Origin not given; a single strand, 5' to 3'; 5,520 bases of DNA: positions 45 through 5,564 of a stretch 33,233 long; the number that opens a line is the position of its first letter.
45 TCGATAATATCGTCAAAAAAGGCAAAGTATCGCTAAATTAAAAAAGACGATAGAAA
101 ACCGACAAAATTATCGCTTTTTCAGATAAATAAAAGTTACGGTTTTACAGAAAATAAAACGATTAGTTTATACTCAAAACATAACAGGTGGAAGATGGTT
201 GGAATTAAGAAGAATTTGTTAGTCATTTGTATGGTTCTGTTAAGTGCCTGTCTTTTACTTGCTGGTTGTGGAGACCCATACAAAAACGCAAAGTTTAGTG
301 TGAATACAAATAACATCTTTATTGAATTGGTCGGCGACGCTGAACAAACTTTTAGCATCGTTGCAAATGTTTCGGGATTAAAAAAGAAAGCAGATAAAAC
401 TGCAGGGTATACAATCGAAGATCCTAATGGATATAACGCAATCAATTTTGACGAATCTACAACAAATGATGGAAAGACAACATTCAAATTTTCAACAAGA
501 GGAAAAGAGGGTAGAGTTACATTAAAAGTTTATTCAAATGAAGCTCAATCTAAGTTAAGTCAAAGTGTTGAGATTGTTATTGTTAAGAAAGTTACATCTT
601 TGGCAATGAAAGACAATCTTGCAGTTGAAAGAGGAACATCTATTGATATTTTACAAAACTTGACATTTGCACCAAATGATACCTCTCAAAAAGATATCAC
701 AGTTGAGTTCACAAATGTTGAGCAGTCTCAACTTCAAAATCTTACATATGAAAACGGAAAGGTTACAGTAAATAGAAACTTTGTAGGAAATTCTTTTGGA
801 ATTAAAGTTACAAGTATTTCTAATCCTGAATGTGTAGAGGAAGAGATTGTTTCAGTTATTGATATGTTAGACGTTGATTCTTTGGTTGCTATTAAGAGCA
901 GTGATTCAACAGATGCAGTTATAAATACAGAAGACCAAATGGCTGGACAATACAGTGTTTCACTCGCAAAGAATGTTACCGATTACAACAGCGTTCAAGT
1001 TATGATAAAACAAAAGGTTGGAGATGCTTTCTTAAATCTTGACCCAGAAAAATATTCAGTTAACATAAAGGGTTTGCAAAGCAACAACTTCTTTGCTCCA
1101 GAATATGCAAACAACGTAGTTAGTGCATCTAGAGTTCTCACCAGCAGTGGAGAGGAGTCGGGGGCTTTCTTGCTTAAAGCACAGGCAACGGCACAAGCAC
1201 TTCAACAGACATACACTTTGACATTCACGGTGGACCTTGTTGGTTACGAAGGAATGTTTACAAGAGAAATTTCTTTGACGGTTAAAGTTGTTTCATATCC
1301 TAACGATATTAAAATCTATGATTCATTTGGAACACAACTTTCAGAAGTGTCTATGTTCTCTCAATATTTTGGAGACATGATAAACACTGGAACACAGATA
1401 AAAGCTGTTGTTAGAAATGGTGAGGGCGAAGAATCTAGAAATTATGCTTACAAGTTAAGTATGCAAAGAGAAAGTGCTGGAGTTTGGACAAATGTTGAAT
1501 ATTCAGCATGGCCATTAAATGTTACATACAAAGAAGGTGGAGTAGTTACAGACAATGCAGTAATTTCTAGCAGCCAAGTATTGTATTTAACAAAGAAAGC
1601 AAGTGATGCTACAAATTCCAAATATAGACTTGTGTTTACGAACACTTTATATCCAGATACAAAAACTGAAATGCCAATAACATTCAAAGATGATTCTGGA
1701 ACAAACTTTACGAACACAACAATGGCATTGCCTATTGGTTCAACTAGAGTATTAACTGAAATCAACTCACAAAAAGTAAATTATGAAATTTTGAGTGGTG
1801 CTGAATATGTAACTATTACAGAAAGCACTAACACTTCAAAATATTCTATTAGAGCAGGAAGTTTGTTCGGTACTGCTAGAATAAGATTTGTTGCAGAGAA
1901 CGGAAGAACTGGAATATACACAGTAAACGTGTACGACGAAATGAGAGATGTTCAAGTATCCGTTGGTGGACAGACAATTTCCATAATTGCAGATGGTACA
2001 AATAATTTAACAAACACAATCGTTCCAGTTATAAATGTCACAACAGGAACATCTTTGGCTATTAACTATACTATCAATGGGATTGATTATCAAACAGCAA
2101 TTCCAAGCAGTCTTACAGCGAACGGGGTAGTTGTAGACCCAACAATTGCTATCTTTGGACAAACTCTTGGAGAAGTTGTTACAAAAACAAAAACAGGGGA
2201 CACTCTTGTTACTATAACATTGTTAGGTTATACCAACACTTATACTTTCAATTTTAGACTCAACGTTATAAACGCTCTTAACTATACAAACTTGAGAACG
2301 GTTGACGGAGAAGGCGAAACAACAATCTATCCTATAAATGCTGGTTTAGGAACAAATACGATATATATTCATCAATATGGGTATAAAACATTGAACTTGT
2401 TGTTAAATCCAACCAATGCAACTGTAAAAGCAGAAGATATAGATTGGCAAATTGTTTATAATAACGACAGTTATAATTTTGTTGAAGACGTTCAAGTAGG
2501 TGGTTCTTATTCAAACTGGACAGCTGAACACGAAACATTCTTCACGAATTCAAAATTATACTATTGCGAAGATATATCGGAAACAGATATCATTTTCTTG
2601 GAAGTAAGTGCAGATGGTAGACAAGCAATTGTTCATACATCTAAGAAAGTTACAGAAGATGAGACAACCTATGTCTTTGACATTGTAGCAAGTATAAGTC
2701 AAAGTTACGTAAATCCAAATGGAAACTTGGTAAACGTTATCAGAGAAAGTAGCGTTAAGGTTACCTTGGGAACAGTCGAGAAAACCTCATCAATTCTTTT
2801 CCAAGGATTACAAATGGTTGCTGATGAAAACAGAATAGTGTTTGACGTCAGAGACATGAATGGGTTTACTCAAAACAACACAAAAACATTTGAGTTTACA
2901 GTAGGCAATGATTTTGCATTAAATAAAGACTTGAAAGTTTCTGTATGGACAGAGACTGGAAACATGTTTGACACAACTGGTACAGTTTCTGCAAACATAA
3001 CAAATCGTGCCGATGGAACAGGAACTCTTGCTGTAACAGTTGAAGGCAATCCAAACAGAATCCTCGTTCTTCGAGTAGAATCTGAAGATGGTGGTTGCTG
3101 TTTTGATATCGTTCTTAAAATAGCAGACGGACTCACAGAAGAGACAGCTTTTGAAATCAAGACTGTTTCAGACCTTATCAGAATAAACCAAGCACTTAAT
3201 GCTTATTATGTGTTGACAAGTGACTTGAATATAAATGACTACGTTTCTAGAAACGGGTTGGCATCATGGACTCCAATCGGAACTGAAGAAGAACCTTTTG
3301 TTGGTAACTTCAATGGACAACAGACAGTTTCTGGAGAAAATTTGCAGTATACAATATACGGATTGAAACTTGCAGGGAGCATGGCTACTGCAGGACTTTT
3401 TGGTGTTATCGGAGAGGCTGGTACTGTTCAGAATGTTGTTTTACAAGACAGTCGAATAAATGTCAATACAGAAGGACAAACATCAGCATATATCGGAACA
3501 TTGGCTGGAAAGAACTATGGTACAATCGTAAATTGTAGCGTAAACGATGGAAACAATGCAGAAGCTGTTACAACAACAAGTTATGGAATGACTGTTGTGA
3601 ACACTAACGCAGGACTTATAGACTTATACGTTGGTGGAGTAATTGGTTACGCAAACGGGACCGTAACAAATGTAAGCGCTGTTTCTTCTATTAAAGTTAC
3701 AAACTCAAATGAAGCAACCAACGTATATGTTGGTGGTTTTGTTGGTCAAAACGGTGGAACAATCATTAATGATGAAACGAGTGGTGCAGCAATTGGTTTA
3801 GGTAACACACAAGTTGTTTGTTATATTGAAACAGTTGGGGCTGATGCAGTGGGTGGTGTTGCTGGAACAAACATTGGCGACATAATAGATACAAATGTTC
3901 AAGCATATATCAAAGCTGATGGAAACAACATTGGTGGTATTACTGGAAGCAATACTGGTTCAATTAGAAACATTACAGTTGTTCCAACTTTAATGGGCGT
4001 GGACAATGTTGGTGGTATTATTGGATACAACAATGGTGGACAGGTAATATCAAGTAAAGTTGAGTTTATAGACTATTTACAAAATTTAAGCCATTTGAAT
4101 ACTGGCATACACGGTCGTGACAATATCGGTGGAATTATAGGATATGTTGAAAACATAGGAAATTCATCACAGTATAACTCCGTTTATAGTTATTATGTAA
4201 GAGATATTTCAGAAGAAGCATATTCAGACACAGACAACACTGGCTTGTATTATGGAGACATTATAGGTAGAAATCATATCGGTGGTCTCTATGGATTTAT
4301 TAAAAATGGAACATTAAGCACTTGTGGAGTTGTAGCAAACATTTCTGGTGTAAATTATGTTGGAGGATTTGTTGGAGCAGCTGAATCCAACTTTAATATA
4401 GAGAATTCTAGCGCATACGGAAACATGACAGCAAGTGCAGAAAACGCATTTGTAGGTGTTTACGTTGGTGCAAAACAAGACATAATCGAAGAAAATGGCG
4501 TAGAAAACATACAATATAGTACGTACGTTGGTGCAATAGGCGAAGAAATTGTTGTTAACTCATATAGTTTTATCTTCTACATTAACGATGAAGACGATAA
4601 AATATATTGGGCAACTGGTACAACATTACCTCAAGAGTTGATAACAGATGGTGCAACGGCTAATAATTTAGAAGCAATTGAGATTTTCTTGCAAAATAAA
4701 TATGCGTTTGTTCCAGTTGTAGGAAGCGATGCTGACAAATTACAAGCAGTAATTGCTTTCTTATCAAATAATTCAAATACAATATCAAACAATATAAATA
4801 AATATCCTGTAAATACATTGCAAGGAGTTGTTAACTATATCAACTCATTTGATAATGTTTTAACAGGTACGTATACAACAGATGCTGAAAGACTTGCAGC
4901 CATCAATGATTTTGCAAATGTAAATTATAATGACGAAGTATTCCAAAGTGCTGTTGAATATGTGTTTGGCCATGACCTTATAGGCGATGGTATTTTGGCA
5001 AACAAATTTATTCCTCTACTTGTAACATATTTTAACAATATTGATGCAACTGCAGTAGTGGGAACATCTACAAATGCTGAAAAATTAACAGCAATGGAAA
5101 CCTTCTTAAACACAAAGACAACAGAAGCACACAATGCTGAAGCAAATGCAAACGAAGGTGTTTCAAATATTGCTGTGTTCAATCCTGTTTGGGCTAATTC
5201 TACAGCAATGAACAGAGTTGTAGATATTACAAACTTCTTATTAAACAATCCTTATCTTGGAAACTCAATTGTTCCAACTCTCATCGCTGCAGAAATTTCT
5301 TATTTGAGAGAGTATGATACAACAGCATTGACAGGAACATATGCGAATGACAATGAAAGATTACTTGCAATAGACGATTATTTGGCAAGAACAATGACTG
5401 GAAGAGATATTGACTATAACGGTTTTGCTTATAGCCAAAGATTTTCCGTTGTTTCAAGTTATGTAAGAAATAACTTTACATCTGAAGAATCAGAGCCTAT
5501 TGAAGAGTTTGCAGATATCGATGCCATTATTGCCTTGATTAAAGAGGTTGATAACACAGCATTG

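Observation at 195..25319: Monocistronic 25.1-kb gene encoding an 8,374-aa lipid-anchored surface protein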

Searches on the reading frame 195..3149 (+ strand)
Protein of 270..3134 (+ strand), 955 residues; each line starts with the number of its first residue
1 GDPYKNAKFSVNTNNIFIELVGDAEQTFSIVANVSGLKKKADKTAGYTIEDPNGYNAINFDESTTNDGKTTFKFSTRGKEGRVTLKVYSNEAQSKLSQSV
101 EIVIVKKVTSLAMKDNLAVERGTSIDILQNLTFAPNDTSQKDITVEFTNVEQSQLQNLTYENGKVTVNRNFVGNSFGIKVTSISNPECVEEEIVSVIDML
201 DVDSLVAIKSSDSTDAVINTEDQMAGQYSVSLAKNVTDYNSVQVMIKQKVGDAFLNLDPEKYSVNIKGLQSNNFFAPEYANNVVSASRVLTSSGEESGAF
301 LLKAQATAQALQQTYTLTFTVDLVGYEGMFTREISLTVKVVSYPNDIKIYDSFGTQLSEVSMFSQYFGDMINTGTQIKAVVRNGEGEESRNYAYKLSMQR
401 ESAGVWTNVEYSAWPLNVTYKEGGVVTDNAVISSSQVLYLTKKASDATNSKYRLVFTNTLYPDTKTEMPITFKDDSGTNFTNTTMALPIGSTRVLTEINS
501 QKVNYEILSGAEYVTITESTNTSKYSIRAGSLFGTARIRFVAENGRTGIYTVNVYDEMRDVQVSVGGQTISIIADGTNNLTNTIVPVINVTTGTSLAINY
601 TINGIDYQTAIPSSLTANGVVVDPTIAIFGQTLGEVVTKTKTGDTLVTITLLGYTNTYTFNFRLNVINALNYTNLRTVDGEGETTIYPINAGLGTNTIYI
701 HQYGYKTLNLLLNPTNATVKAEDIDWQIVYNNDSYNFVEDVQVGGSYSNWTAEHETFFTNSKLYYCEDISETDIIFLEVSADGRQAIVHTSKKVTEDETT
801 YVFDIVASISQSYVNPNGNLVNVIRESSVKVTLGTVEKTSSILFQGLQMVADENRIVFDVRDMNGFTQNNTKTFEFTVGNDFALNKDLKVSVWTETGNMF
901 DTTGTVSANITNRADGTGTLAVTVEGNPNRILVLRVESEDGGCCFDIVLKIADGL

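Call 10: search_protein_families(library=pfam, proteins=[window:195-2894:+], max_evalue=1)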
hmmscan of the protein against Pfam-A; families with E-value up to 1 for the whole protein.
window:195-2894:+ (900 aa): 1 family
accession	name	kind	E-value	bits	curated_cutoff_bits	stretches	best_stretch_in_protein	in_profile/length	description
PF17228.7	SGP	-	0.23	12.7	26.7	1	26-82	3-59/93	Sulphur globule protein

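Call 17: search_protein_families(library=ncbifam, proteins=[window:195-2894:+], max_evalue=0.1)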
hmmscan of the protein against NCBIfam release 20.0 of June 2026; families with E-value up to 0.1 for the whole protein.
window:195-2894:+ (900 aa): 2 families
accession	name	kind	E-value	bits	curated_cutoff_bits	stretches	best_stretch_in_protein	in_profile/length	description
NF002093.0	PRK00933.1-3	equivalog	0.016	15.3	171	0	365-430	54-119/161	rRNA maturation protein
NF007759.0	PRK10440.1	equivalog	0.032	13.5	422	0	2-58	2-56/330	iron-enterobactin ABC transporter permease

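Call 65: search_protein_families(library=pfam, proteins=[window:270-3134:+], max_evalue=10)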
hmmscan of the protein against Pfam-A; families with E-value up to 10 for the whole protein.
window:270-3134:+ (955 aa): 2 families
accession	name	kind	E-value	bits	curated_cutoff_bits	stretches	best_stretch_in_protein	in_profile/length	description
PF17228.7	SGP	-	1.2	10.5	26.7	1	1-57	3-59/93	Sulphur globule protein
PF20251.4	Big_14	-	6.2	7.3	27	1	372-416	16-60/104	Bacterial Ig-like domain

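Call 81: search_solved_structures(query=A2, max_evalue=1)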
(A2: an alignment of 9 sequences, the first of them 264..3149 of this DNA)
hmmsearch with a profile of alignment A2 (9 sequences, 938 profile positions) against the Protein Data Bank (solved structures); distinct sequences matched with E-value up to 1: 2.
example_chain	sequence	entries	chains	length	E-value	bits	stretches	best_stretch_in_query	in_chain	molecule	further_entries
4e5x_G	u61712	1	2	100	0.091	13.8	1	503-547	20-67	Early E3 18.5 kDa glycoprotein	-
7z47_G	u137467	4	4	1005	0.33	11.9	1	48-126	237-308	Surface protein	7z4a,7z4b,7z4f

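Call 90: predict_structure(alignment_id=A2)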
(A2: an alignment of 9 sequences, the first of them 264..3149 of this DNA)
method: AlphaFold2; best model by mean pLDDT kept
length: 962 residues; sequences in the alignment: 9
mean_pLDDT: 73.8   pTM: 0.38
mean pLDDT of the five models: 73.8, 73.3, 73.1, 72.9, 68.4
residues with pLDDT >= 90: 62; 70-90: 583; 50-70: 236; < 50: 81
segments of 3 or more residues with pLDDT < 50: 216-218, 221-227, 367-374, 579-581, 692-704, 743-758, 772-774, 899-903, 958-962
pLDDT, mean of each block of 10 residues (from residue 1): 65 87 78 84 79 69 86 87 83 77 85 86 89 84 88 88 89 90 89 91 82 57 50 76 85 81 85 73 74 73 76 72 85 85 80 82 60 61 71 72 84 71 72 79 63 83 85 63 63 57 63 77 64 72 62 72 78 65 63 78 75 63 83 78 80 74 82 71 74 40 60 66 80 74 46 46 57 62 81 59 79 61 72 74 80 77 68 84 68 68 60 83 82 80 80 59 33
secondary structure, 60 per line:
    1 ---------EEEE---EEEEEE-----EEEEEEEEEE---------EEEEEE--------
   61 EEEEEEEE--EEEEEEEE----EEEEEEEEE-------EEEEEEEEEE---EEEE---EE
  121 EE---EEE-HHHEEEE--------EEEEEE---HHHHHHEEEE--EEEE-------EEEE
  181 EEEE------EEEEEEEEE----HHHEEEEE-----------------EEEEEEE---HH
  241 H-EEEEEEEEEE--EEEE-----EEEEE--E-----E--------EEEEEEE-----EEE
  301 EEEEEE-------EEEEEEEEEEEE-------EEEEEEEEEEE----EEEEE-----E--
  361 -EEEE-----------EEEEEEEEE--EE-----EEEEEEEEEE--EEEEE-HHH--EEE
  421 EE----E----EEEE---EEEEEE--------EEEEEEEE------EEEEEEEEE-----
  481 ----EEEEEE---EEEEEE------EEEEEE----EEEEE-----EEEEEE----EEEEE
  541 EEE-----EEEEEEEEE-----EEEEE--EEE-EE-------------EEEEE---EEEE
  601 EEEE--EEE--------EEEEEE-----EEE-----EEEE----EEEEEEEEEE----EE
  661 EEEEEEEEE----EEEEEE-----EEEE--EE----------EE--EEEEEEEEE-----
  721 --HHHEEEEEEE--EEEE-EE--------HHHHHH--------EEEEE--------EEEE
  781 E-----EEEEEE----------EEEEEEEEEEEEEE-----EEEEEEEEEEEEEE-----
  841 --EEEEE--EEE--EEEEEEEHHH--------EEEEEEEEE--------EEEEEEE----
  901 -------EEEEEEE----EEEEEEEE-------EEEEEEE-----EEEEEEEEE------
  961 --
elements in order (helices of 4 or more, strands of 3 or more residues): E10-13 E17-22 E28-37 E47-52 E61-68 E71-78 E83-91 E99-108 E112-115 E119-122 E126-128 E133-136 E145-150 H154-159 E160-163 E166-169 E177-184 E191-199 E207-211 E229-235 E243-252 E255-258 E264-268 E286-292 E298-306 E314-325 E333-343 E348-352 E362-365 E377-385 E395-404 E407-411 E418-422 E432-435 E439-444 E453-460 E467-475 E485-490 E494-499 E506-511 E516-520 E526-531 E536-543 E549-557 E563-567 E570-572 E589-593 E597-604 E607-609 E618-623 E629-631 E637-640 E645-654 E659-669 E674-679 E685-688 E707-715 E726-732 E735-738 H750-755 E764-768 E777-781 E787-792 E803-816 E822-835 E843-847 E850-852 E855-861 E873-881 E890-896 E908-914 E919-926 E934-940 E946-954

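Call 94: fold_search(model_id=the predicted structure, library=pdb)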
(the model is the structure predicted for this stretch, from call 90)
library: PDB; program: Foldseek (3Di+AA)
matches with E <= 10: 1977; with E <= 0.001: 1068
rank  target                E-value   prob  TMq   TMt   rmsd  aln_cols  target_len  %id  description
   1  7r5k_10               8.5e-24  1.00  0.17  0.11  67.2      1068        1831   10  Human nuclear pore complex (constricted) (released 2022-06-22)
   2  7som_D                1.1e-18  1.00  0.15  0.11  55.3      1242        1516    8  Ciliary C2 central pair apparatus isolated from Chlamydomonas reinhardtii (released 2022-04-13)
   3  9ijj_4H               4.6e-18  1.00  0.14  0.06  27.7      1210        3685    8  In situ structure of the central apparatus in mouse sperm axoneme. (released 2025-06-04)
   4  9ijj_4G               1.5e-17  1.00  0.15  0.06  95.9      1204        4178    8  In situ structure of the central apparatus in mouse sperm axoneme. (released 2025-06-04)
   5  9ijj_4J               4.2e-17  1.00  0.10  0.12  70.3      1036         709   10  In situ structure of the central apparatus in mouse sperm axoneme. (released 2025-06-04)
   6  3b43                  1.3e-16  1.00  0.15  0.21  47.1       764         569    8  I-band fragment I65-I70 from titin (released 2008-01-22)
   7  9g93_A                1.2e-15  1.00  0.14  0.20  32.3       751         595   11  CryoET structure of the in vitro grown Bacillus anthracis Sap S-layer (released 2024-12-18)
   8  7sqc_2B               1.2e-15  1.00  0.12  0.15  67.8      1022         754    8  Ciliary C1 central pair apparatus isolated from Chlamydomonas reinhardtii (released 2022-04-13)
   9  4aq1_C                4.7e-15  1.00  0.11  0.16  45.3       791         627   11  Structure of the SbsB S-layer protein of Geobacillus stearothermophilus PV72p2 in complex with nanobody KB6 (released 2012-06-13)
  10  9fly_A                1.3e-14  1.00  0.12  0.13  97.2      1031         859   11  CryoEM structure of the base (4151-5009) in the grappling hook protein A (GhpA) in the bacterium Aureispira sp. CCB-QB (released 2024-10-16)
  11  9fx2                  1.6e-14  1.00  0.12  0.11  45.2      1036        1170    9  Structure of methylamine activated CD109 (released 2025-03-19)
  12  8a0y_A                6.6e-14  1.00  0.15  0.22  35.2       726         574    8  Crystal structure of mouse contactin 2 immunoglobulin domains (released 2023-11-01)
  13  8opr_A                8.4e-14  1.00  0.11  0.14  37.8       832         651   11  Structure of the EA1 surface layer of Bacillus anthracis (released 2023-11-08)
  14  8k53_B                1.6e-13  1.00  0.12  0.16  44.9       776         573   10  Structure of the Dimeric Human CNTN2 Ig 1-6-FNIII 1-2 Domain in an Asymmetric State (released 2023-12-06)
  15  1l3w                  4.1e-13  1.00  0.12  0.18  28.4       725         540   10  C-cadherin Ectodomain (released 2002-04-26)
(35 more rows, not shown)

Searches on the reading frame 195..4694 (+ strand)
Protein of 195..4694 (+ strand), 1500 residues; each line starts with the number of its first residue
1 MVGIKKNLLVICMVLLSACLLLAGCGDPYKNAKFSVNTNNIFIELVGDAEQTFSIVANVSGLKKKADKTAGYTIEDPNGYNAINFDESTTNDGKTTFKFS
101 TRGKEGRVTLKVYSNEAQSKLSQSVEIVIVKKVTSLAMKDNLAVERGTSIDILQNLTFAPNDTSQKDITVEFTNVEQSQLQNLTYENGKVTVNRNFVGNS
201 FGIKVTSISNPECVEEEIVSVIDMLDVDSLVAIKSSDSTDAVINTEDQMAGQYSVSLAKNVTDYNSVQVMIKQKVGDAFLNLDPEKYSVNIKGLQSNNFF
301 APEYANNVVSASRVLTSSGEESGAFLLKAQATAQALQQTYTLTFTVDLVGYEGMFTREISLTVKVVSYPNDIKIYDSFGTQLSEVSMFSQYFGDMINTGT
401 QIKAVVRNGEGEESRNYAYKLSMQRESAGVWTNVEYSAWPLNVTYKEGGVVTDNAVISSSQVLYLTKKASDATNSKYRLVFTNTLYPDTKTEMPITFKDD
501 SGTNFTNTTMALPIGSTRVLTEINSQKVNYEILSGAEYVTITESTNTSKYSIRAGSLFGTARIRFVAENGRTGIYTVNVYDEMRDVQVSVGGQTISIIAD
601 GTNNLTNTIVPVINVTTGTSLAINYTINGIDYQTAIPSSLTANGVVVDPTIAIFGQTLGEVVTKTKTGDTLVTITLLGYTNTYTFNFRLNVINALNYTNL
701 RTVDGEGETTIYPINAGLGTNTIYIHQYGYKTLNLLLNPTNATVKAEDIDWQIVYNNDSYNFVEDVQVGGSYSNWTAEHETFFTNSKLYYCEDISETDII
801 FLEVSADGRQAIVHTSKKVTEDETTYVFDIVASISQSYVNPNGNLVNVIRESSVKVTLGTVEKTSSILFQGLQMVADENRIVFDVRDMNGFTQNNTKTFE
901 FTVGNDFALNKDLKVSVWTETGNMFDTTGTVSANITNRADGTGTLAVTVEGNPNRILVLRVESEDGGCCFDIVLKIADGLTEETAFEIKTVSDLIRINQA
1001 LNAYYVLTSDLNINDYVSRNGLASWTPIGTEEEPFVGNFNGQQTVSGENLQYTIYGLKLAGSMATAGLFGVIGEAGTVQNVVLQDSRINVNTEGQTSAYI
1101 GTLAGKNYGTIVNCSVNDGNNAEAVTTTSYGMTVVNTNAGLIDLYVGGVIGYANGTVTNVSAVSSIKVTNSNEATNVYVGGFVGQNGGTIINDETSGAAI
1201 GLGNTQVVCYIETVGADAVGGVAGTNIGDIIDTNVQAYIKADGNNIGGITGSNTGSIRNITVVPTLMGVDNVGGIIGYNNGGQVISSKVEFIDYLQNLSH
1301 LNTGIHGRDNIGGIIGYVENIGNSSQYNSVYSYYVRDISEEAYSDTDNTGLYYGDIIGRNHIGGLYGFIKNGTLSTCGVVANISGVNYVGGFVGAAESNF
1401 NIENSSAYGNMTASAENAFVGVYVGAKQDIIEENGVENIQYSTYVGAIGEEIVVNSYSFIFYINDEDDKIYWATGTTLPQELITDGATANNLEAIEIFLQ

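Call 14: find_homologous_proteins(query=window:195-3794:+, max_evalue=0.00001)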
Query window:195-3794:+: 8000 candidates shared short words with the query, none scored E <= 0.00001.

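Call 88: find_related_loci(query=window:195-4694:+, collection=metagenome_contigs, flank=10000)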
Query window:195-4694:+ (1500 aa) in metagenome_contigs; peptide patterns used: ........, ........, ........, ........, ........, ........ (x = any residue, [..] = any of these).
94 stretches matched a pattern, but none encodes a relative of the query by tblastn (E <= 1e-3).

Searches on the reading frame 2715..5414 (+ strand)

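Call 10: search_protein_families(library=pfam, proteins=[window:2715-5414:+], max_evalue=1)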
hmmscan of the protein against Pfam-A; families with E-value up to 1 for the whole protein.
window:2715-5414:+ (900 aa): 1 family
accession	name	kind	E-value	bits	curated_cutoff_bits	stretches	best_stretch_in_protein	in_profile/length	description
PF07581.17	Glug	-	1.8e-08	34.7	20.5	3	546-567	2-23/28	The GLUG motif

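Call 17: search_protein_families(library=ncbifam, proteins=[window:2715-5414:+], max_evalue=0.1)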
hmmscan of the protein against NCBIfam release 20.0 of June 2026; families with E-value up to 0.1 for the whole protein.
window:2715-5414:+ (900 aa): 0 families
